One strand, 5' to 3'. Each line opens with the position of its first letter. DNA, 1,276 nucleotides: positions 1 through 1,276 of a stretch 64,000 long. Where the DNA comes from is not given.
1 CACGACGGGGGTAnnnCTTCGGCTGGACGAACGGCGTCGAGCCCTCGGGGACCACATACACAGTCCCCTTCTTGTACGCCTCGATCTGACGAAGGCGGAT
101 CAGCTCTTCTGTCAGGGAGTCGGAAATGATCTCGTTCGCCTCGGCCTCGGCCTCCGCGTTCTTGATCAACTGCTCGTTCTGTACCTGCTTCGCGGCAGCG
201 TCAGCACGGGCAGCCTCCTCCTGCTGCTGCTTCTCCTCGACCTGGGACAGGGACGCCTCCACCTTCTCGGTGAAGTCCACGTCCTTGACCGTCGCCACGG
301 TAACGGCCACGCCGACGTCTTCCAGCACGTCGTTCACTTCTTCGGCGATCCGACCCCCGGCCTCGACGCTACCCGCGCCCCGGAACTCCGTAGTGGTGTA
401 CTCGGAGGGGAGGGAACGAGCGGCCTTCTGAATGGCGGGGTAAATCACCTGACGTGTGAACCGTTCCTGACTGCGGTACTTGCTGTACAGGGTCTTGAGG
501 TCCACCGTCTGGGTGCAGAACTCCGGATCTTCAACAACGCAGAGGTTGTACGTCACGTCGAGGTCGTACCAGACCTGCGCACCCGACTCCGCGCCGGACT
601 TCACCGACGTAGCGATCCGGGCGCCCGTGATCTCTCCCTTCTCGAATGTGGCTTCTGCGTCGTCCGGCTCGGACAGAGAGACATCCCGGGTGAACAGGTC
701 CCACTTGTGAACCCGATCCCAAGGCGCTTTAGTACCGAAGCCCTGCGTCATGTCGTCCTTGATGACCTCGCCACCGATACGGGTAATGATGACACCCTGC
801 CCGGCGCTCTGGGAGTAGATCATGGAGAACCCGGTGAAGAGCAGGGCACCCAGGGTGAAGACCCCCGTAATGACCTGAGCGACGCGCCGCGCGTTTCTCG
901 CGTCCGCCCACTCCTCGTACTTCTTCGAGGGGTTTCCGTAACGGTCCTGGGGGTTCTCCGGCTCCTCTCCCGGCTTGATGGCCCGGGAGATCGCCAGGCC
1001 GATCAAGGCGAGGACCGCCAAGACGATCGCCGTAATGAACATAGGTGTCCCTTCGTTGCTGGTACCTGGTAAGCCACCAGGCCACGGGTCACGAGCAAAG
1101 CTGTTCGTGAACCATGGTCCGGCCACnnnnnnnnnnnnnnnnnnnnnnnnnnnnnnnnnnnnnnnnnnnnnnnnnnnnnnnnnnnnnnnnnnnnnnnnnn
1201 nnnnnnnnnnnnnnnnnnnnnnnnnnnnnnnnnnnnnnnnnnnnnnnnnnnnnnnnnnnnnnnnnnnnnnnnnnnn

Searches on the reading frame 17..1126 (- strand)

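Call 82: search_protein_families(library=pfam, proteins=[window:17-1126:-], max_evalue=0.001)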
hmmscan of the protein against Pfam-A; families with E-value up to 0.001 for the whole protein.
window:17-1126:- (370 aa): 1 family
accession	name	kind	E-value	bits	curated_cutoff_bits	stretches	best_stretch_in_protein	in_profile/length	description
PF01145.31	Band_7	-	3.4e-13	50.5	23.6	1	126-313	21-166/176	SPFH domain / Band 7 family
